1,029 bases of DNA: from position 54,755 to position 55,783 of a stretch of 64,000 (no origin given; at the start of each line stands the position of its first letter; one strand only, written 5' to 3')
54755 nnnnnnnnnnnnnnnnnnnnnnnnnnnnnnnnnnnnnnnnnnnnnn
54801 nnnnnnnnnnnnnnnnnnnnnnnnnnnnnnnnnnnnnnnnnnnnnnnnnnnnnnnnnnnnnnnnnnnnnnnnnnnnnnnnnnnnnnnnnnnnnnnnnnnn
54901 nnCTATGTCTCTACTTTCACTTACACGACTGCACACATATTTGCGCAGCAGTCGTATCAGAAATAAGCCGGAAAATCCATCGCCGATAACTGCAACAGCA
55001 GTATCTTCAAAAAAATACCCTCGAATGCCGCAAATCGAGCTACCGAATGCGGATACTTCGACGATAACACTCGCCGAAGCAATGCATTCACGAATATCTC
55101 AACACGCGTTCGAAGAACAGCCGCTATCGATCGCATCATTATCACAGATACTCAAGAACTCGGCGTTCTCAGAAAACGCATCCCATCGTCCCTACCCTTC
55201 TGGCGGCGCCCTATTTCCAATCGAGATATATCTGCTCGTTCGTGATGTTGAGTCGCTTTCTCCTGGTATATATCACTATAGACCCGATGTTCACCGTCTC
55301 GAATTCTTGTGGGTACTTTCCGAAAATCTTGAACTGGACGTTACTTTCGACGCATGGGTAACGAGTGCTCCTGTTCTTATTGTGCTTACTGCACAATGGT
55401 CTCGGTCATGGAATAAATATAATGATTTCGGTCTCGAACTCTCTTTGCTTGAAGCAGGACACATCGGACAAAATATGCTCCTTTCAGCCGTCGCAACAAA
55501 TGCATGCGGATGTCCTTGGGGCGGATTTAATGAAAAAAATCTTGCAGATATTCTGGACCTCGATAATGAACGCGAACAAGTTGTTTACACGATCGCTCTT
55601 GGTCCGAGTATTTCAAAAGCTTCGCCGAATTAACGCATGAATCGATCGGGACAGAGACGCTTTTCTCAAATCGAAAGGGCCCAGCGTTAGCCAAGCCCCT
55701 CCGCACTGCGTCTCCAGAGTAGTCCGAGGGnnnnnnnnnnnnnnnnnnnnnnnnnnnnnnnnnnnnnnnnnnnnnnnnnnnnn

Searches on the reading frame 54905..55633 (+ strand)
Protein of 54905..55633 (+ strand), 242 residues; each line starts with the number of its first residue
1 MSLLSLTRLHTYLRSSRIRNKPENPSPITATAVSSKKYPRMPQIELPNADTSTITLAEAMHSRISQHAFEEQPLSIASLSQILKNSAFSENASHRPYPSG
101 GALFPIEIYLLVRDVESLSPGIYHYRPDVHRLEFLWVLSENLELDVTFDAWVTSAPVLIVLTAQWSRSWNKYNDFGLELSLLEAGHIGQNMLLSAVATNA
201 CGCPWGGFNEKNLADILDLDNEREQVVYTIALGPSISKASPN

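Call 6: search_protein_families(library=pfam, proteins=[window:54905-55633:+], max_evalue=0.01)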
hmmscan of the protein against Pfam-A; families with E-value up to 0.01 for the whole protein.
window:54905-55633:+ (242 aa): 2 families
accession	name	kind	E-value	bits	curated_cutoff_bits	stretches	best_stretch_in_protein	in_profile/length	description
PF00881.29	Nitroreductase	-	5.4e-17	62.9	23.5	1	62-233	3-166/167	Nitroreductase family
PF14512.11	TM1586_NiRdase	-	0.0066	16.5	27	0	181-238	81-136/215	Putative TM nitroreductase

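Call 7: search_protein_families(library=ncbifam, proteins=[window:54905-55633:+], max_evalue=0.01)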
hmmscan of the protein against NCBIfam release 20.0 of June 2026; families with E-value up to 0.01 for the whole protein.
window:54905-55633:+ (242 aa): 2 families
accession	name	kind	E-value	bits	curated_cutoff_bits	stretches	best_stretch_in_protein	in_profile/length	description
TIGR03605.1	antibiot_sagB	domain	5.4e-36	123.7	78.4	1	86-233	21-172/173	SagB family peptide dehydrogenase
TIGR04511.1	SagB_rel_DH_2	exception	1.5e-26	93.4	240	1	42-233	162-367/380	putative peptide maturation dehydrogenase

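Call 79: search_protein_families(library=padloc, proteins=[window:54905-55633:+], max_evalue=0.01)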
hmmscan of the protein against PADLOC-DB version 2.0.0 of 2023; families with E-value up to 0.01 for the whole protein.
window:54905-55633:+ (242 aa): 0 families
